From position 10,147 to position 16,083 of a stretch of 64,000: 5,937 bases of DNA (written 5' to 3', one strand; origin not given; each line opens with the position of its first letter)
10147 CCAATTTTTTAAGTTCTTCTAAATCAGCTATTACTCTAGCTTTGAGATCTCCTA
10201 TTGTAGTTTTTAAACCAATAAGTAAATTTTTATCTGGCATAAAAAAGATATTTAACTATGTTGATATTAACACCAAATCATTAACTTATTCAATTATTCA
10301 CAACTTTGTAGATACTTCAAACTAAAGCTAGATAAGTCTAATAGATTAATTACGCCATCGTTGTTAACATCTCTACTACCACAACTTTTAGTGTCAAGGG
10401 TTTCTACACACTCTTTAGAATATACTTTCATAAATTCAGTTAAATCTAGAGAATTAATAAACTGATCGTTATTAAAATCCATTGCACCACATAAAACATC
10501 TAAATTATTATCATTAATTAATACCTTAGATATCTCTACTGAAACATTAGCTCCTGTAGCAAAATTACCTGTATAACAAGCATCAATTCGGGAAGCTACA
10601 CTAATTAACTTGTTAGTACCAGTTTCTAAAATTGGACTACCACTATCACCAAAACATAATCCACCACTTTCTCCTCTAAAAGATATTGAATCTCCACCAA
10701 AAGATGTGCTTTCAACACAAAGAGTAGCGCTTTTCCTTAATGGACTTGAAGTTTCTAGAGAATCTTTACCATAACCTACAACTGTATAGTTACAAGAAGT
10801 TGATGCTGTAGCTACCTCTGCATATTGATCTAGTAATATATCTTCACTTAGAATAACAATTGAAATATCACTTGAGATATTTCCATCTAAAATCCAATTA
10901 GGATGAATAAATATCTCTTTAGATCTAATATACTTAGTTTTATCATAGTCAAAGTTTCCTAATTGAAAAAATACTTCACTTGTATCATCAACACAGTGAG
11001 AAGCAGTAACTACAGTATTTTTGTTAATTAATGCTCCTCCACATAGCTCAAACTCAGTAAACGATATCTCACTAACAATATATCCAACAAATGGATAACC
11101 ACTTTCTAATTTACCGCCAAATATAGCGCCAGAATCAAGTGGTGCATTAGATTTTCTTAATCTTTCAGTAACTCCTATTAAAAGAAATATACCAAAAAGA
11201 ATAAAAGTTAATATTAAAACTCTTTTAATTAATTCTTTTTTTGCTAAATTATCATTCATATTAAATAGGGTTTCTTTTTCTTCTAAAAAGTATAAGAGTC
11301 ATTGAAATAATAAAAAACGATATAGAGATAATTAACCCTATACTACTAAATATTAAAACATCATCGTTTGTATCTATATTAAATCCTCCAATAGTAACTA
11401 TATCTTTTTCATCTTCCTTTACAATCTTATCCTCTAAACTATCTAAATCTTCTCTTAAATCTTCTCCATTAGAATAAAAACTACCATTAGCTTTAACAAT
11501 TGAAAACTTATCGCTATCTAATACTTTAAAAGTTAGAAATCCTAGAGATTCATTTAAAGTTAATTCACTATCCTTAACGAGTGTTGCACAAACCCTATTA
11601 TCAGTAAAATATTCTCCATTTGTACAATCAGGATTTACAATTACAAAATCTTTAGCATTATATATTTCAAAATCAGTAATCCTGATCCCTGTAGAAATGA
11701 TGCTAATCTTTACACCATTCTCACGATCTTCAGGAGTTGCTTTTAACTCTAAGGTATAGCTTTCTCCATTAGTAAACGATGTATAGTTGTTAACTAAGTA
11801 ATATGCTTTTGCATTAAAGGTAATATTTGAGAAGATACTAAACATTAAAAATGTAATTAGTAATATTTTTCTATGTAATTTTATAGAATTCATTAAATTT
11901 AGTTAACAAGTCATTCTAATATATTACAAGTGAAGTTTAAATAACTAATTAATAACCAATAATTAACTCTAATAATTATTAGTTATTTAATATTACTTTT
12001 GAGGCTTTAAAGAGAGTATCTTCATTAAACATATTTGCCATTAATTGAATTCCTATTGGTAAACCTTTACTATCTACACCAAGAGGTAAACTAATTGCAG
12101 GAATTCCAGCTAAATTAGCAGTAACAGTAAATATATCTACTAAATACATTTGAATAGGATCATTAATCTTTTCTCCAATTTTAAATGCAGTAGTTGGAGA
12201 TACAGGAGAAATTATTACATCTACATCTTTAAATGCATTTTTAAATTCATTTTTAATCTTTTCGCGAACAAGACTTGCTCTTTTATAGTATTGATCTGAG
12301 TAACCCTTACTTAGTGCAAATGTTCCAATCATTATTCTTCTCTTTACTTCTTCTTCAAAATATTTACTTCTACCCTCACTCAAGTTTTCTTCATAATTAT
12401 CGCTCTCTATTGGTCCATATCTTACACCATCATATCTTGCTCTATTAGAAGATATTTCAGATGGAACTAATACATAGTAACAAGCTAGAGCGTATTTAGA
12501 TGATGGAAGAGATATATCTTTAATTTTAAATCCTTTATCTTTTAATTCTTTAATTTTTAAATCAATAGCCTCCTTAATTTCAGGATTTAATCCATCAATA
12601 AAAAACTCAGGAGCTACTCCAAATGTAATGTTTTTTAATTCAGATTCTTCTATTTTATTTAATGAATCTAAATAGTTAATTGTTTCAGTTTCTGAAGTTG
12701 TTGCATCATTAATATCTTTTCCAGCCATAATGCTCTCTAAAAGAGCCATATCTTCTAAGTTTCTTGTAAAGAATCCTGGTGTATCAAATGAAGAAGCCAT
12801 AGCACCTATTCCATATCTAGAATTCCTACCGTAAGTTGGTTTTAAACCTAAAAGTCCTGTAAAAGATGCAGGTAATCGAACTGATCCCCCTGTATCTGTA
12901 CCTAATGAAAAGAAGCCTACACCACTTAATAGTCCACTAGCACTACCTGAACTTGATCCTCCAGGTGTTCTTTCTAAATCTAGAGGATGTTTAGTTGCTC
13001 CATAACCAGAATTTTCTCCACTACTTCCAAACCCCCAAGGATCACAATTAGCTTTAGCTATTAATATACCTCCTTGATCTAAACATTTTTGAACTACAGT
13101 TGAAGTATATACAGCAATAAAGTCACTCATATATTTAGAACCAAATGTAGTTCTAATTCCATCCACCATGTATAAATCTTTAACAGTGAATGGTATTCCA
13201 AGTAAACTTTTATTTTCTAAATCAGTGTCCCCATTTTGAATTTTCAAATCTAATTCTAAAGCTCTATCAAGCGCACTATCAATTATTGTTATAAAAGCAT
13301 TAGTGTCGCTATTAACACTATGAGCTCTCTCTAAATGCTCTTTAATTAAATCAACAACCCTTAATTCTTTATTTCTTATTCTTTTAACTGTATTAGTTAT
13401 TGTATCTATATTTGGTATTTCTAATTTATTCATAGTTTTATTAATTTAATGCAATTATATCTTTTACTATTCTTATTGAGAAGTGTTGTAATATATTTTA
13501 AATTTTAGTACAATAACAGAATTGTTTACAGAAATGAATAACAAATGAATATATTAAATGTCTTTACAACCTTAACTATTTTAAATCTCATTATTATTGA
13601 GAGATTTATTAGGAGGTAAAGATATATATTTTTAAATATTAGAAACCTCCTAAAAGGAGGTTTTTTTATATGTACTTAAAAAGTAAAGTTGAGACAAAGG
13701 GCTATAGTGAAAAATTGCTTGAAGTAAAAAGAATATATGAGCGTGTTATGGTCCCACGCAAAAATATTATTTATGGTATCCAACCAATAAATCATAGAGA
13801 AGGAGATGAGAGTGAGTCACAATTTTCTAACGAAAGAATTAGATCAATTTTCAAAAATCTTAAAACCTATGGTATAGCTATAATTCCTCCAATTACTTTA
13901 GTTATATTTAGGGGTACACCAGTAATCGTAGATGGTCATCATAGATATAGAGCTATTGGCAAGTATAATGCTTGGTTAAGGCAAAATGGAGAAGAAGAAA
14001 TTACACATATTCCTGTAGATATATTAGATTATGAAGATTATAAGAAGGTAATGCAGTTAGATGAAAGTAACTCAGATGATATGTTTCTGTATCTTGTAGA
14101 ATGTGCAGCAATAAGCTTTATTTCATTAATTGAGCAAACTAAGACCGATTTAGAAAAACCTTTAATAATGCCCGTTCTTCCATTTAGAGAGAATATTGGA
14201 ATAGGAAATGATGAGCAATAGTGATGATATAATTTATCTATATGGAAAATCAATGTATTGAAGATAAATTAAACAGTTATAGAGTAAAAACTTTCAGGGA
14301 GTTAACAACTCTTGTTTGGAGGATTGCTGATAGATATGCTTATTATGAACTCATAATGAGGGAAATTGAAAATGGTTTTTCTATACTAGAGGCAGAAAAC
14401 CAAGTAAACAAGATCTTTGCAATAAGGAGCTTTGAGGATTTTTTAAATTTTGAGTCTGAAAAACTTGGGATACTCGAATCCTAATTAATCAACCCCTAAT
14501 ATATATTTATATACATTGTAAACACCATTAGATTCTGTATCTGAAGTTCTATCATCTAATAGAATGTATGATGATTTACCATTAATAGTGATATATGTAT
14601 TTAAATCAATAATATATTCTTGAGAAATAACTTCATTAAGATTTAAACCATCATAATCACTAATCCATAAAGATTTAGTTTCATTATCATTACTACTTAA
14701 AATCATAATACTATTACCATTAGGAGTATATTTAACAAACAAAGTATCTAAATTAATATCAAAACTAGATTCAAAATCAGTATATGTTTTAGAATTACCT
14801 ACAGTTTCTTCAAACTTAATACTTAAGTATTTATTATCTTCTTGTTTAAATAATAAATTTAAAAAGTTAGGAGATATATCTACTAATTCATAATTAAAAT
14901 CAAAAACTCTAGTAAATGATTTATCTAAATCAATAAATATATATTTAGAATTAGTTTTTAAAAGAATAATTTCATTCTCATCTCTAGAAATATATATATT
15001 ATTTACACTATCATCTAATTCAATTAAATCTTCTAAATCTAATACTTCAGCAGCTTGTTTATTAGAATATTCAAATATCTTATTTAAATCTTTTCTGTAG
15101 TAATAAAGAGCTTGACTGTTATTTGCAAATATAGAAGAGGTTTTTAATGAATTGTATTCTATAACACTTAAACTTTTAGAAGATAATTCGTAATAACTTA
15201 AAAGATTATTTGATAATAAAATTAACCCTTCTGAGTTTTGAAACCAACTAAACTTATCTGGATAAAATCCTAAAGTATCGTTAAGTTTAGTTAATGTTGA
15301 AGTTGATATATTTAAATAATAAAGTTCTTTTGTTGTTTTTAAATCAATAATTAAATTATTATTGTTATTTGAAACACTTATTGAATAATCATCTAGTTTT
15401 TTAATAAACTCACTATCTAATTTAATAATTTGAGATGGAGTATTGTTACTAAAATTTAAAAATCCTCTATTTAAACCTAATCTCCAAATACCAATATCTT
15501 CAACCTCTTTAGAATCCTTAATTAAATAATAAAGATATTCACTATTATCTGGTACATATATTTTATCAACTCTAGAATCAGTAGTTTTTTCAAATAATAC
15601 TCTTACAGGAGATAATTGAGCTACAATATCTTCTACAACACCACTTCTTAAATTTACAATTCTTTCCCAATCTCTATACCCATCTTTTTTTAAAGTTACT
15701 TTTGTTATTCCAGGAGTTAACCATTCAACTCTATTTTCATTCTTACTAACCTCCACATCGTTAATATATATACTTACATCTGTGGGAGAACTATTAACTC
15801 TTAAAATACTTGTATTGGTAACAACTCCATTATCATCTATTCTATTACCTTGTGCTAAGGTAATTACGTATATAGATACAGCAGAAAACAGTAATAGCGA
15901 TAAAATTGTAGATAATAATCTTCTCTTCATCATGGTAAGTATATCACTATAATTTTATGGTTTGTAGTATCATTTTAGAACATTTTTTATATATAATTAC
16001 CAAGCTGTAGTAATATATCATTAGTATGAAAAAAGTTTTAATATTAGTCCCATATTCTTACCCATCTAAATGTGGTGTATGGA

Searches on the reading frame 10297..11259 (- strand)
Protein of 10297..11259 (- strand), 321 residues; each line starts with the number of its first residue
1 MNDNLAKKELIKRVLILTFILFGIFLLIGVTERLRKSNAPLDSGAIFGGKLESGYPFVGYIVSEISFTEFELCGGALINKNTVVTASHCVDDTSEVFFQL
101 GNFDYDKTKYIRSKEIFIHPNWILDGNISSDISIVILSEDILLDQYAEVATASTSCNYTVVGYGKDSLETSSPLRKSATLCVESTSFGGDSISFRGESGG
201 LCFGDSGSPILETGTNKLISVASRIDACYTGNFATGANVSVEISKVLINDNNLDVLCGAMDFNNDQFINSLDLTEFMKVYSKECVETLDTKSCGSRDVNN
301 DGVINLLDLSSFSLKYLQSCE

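Call 4: search_protein_families(library=pfam, proteins=[window:10297-11259:-], max_evalue=1)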
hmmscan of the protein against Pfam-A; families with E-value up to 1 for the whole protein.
window:10297-11259:- (321 aa): 4 families
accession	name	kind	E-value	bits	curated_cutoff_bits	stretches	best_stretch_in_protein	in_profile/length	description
PF00089.32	Trypsin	-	2e-19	70.7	20.6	1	65-234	18-207/220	Trypsin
PF00404.24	Dockerin_1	-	1.6e-06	28.6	22.9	1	260-310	2-50/57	Dockerin type I domain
PF13365.12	Trypsin_2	-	0.01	17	27.6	1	75-218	3-141/144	Trypsin-like peptidase domain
PF13405.12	EF-hand_6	-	0.12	12.6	25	0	260-278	9-27/30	EF-hand domain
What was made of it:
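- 10294..11259 (-): Upstream neighbour: a membrane-anchored or secreted trypsin-like protease with a C-terminal dockerin. It is conserved in relatives that lack the array. Pfam hits in call 4.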

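Call 31: find_homologous_proteins(query=window:10297-11259:-, max_evalue=0.00001)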
Query window:10297-11259:- (321 aa): 14 proteins with E <= 0.00001 among 2250 candidates.
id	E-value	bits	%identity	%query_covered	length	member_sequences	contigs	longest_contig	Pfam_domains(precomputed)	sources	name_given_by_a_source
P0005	1.5e-206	703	100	100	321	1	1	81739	PF00404.25,PF00089.33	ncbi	-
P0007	5.4e-180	616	85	100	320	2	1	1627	PF00089.33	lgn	-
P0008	2.0e-90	321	50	97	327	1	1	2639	PF00089.33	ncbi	-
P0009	1.1e-89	319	49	96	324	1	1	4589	PF13365.13,PF00089.33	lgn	-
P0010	4.9e-89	317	46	96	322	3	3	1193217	PF00089.33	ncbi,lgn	-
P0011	9.8e-88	313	46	98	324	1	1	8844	PF13365.13,PF00089.33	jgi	-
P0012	6.2e-84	300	48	92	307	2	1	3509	PF00089.33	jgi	-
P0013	3.9e-71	258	42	87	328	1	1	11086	PF00089.33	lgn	-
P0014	5.8e-70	254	40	91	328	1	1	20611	PF00089.33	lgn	-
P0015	7.6e-47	178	36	95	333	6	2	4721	PF13365.13,PF00089.33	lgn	-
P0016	1.3e-37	148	34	80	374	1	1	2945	PF13365.13,PF00089.33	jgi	jgi:hypothetical protein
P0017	1.7e-37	148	36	79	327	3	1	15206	PF00089.33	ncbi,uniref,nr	ncbi:S1 family peptidase [Candidatus Dojkabacteria bacterium]|uniref:S1 family peptidase n=1 Tax=Can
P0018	4.8e-34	136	35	79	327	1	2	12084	PF00089.33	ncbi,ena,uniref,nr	ncbi:trypsin-like serine protease [Candidatus Dojkabacteria bacterium]|uniref:Trypsin-like serine pr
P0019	3.5e-29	120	35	65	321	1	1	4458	PF00089.33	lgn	-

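Call 32: find_encoding_contigs(protein=P0010, flank=8000, max_places=3)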
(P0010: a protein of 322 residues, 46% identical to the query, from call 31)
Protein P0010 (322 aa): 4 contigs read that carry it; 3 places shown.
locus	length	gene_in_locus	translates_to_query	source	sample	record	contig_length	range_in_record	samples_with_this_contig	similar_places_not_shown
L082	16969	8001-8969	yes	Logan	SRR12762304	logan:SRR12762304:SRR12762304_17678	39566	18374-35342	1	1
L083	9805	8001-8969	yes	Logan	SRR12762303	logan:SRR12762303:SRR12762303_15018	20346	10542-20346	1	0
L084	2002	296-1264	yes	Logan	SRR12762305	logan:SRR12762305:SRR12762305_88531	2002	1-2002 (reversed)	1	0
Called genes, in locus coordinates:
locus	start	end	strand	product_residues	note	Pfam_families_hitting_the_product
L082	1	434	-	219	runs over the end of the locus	PF01323:DSBA, PF13462:Thioredoxin_4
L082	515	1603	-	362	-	PF13439:Glyco_transf_4, PF13579:Glyco_trans_4_4 (weak), PF00534:Glycos_transf_1, PF13692:Glyco_trans_1_4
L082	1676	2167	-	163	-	-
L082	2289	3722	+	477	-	PF08308:PEGA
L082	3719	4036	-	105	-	-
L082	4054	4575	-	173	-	-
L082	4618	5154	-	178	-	-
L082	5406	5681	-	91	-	-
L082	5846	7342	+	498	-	PF01425:Amidase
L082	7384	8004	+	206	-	-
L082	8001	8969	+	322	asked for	PF00089:Trypsin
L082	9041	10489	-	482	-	PF00133:tRNA-synt_1 (faint), PF01406:tRNA-synt_1e, PF01921:tRNA-synt_1f (faint), PF09334:tRNA-synt_1g (weak)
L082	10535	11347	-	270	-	PF02585:PIG-L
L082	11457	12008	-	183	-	PF09997:DUF2238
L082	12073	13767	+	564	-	-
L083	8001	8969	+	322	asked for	PF00089:Trypsin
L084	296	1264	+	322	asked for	PF00089:Trypsin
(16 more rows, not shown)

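Call 33: find_encoding_contigs(protein=P0011, flank=8000, max_places=2)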
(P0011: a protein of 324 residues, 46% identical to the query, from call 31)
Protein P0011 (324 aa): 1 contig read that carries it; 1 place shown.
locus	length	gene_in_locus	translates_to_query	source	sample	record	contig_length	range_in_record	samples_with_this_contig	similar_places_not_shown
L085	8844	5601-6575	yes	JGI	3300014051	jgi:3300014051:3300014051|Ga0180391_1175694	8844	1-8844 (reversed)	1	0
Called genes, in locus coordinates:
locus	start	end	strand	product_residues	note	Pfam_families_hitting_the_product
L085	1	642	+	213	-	?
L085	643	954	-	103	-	-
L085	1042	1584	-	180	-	-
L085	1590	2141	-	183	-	-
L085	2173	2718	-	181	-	-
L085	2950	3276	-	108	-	-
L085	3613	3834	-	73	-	-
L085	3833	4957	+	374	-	PF01425:Amidase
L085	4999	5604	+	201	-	-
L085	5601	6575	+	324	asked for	PF00089:Trypsin, PF13365:Trypsin_2 (weak)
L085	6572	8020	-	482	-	PF00133:tRNA-synt_1 (faint), PF01406:tRNA-synt_1e, PF01921:tRNA-synt_1f (faint), PF09334:tRNA-synt_1g (weak)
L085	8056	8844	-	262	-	?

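Call 34: find_encoding_contigs(protein=P0009, flank=8000, max_places=2)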
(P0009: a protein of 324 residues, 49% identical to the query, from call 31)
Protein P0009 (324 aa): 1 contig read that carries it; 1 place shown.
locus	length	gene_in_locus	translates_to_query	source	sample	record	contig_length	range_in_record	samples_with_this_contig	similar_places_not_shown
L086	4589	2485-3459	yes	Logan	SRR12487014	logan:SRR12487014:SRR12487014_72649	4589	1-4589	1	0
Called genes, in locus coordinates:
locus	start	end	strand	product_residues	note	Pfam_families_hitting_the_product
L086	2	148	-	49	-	?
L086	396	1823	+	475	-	PF01425:Amidase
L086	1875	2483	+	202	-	-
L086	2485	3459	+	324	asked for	PF00089:Trypsin, PF13365:Trypsin_2 (weak)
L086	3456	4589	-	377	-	?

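Call 35: find_encoding_contigs(protein=P0007, flank=8000, max_places=2)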
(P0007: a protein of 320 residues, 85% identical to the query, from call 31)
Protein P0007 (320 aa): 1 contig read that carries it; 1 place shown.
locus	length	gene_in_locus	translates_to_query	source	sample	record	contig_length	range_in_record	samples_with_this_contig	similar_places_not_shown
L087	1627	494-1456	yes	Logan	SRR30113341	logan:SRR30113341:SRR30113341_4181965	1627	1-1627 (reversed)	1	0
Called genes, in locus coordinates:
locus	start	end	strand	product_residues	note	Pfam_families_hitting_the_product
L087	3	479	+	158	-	?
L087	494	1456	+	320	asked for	PF00089:Trypsin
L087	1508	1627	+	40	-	?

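Call 36: find_encoding_contigs(protein=P0013, flank=8000, max_places=2)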
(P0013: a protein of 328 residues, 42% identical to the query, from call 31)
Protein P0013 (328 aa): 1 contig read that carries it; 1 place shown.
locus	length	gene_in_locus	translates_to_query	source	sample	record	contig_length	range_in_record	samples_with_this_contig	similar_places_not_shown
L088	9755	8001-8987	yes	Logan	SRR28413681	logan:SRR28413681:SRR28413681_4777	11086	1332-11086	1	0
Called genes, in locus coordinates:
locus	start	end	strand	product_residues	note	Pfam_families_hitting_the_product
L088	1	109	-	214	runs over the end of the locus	PF13462:Thioredoxin_4, PF01323:DSBA (weak), PF13743:Thioredoxin_5 (weak)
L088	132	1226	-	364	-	PF13477:Glyco_trans_4_2 (weak), PF13439:Glyco_transf_4, PF13579:Glyco_trans_4_4, PF00534:Glycos_transf_1, PF13692:Glyco_trans_1_4, PF13524:Glyco_trans_1_2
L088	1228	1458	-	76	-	-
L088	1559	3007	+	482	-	PF08308:PEGA (weak)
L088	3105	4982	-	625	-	-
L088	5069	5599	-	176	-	-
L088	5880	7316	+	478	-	PF01425:Amidase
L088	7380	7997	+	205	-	-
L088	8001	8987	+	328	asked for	PF00089:Trypsin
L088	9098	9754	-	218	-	?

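Call 37: find_encoding_contigs(protein=P0014, flank=8000, max_places=2)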
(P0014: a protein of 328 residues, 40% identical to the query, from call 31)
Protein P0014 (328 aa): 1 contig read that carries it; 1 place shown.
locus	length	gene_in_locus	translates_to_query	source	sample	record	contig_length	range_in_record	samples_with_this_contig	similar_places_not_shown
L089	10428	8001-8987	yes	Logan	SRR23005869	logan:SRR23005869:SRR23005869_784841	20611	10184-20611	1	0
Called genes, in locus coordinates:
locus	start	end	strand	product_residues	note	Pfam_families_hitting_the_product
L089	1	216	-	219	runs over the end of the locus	PF13462:Thioredoxin_4, PF01323:DSBA, PF13743:Thioredoxin_5 (weak)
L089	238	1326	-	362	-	PF13439:Glyco_transf_4, PF00534:Glycos_transf_1, PF13692:Glyco_trans_1_4, PF13524:Glyco_trans_1_2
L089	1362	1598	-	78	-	-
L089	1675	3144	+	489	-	PF08308:PEGA (weak)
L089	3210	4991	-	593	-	-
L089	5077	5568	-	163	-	-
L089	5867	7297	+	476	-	PF01425:Amidase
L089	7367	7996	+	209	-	-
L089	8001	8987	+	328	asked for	PF00089:Trypsin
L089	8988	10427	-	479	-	?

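Call 38: find_encoding_contigs(protein=P0008, flank=8000, max_places=2)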
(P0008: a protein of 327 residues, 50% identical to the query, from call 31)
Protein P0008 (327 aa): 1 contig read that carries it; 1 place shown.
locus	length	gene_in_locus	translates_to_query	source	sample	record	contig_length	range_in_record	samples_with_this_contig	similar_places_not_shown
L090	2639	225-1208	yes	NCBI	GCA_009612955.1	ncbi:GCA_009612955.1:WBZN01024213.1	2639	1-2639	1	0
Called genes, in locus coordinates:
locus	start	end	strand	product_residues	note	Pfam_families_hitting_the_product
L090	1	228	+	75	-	?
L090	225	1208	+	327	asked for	PF00089:Trypsin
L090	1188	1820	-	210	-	PF03575:Peptidase_S51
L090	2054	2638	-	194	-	?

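Call 39: find_encoding_contigs(protein=P0012, flank=8000, max_places=2)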
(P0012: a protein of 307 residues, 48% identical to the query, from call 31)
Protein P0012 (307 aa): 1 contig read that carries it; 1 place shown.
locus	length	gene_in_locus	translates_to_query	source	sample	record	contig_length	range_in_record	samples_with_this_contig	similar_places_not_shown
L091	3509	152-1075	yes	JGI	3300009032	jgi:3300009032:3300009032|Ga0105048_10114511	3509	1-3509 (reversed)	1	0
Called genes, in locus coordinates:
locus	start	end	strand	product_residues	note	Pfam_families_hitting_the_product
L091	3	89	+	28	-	?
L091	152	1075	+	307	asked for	PF00089:Trypsin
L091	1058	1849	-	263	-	PF00459:Inositol_P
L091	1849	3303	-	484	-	PF01406:tRNA-synt_1e, PF01921:tRNA-synt_1f (faint), PF09334:tRNA-synt_1g (faint)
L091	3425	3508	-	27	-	?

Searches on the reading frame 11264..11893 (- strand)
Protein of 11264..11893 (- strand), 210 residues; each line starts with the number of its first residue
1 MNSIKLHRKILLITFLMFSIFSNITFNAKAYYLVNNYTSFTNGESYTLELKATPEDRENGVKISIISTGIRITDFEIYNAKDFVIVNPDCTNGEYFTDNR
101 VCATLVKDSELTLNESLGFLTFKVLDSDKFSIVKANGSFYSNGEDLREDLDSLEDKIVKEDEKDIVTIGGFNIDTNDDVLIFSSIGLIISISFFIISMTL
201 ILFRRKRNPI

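Call 4: search_protein_families(library=pfam, proteins=[window:11264-11893:-], max_evalue=1)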
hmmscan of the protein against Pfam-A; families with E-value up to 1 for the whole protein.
window:11264-11893:- (210 aa): 0 families

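Call 6: search_protein_families(library=ncbifam, proteins=[window:11264-11893:-], max_evalue=1)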
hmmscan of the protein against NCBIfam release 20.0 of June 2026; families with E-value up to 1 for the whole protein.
window:11264-11893:- (210 aa): 1 family
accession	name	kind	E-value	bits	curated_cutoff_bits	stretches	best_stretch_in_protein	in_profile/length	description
TIGR02209.1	ftsL_broad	equivalog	0.23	11.4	42.45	1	10-39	6-35/85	cell division protein FtsL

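Call 7: search_protein_families(library=padloc, proteins=[window:11264-11893:-], max_evalue=1)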
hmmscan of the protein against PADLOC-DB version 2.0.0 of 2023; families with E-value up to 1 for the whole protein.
window:11264-11893:- (210 aa): 0 families

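Call 8: search_protein_families(library=phrogs, proteins=[window:11264-11893:-], max_evalue=1)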
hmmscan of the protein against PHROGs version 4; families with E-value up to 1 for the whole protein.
window:11264-11893:- (210 aa): 0 families

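Call 60: search_solved_structures(query=window:11264-11893:-, max_evalue=10)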
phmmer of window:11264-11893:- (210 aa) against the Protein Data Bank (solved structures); distinct sequences matched with E-value up to 10: 10.
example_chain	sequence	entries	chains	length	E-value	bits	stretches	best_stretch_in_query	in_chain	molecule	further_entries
5tbx_A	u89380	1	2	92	0.04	16.9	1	104-149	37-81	Cold-inducible RNA-binding protein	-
1x5s_A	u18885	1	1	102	0.051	16.6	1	104-149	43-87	Cold-inducible RNA-binding protein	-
9ped_A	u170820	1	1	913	0.44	13.5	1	54-93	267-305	DNA (cytosine-5)-methyltransferase 1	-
9m5u_A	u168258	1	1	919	0.44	13.5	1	54-93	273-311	DNA (cytosine-5)-methyltransferase 1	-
9v4p_A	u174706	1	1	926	0.45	13.5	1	54-93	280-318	DNA (cytosine-5)-methyltransferase 1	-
2ln3_A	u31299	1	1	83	0.63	13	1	121-167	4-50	DE NOVO DESIGNED PROTEIN OR135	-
9peb_A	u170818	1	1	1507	0.92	12.5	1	54-93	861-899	DNA (cytosine-5)-methyltransferase 1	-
9pec_A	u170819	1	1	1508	0.92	12.5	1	54-93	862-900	DNA (cytosine-5)-methyltransferase 1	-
9m5x_A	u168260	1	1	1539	0.95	12.4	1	54-93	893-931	DNA (cytosine-5)-methyltransferase 1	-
9v4o_A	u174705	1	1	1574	0.99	12.4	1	54-93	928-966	DNA (cytosine-5)-methyltransferase 1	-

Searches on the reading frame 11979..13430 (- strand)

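Call 26: search_protein_families(library=pfam, proteins=[window:11979-13430:-], max_evalue=0.01)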
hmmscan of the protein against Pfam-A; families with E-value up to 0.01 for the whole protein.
window:11979-13430:- (483 aa): 1 family
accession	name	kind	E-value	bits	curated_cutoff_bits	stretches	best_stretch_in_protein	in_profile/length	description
PF01425.27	Amidase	-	1.7e-126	423.3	27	1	27-473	1-444/445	Amidase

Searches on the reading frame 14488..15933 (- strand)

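Call 26: search_protein_families(library=pfam, proteins=[window:14488-15933:-], max_evalue=0.01)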
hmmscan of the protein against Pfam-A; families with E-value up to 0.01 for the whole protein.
window:14488-15933:- (482 aa): 1 family
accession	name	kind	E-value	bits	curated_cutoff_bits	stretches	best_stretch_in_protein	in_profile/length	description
PF08308.17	PEGA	-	5.2e-08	33.1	20.8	1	42-102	2-62/71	PEGA domain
